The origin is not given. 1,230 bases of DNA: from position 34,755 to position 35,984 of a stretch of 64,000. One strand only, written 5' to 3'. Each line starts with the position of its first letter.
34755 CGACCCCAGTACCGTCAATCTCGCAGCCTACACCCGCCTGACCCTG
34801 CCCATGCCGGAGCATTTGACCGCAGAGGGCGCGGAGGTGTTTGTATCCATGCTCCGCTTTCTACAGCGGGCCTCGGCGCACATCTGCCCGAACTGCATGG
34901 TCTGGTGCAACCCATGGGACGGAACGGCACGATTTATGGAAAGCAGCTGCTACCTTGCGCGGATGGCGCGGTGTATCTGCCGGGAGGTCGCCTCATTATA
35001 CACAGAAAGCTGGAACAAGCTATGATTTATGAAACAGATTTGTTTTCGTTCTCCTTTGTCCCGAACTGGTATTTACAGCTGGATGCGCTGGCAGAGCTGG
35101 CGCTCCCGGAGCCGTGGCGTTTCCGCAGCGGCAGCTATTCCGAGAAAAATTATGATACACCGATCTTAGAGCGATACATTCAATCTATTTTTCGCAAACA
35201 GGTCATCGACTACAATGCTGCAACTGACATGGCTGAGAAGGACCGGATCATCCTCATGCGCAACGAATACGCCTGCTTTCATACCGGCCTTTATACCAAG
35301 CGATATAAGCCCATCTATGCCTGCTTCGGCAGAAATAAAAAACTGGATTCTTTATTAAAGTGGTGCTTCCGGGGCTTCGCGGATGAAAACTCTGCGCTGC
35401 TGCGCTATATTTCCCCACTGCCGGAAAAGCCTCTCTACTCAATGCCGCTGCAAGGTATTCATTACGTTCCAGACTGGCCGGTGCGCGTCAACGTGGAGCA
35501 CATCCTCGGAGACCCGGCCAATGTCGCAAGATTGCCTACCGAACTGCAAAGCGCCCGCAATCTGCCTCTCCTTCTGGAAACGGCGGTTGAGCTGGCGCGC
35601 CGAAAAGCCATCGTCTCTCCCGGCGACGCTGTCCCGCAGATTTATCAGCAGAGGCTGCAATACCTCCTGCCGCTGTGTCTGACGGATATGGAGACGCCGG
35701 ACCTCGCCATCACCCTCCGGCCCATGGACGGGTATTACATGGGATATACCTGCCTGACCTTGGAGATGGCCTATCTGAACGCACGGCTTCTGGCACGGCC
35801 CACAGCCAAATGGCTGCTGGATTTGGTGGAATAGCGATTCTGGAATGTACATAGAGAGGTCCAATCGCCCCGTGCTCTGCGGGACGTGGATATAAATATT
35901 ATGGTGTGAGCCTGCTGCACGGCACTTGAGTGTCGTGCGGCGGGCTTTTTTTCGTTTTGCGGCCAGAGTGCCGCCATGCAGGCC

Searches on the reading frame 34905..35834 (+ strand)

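Call 10: search_protein_families(library=pfam, proteins=[window:34905-35834:+], max_evalue=0.01)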
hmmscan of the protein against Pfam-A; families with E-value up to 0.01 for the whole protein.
window:34905-35834:+ (309 aa): 1 family
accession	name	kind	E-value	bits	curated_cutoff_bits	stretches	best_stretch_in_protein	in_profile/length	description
PF12873.12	DUF3825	-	6.3e-67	226.1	27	1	62-303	1-238/238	Domain of unknown function (DUF3825)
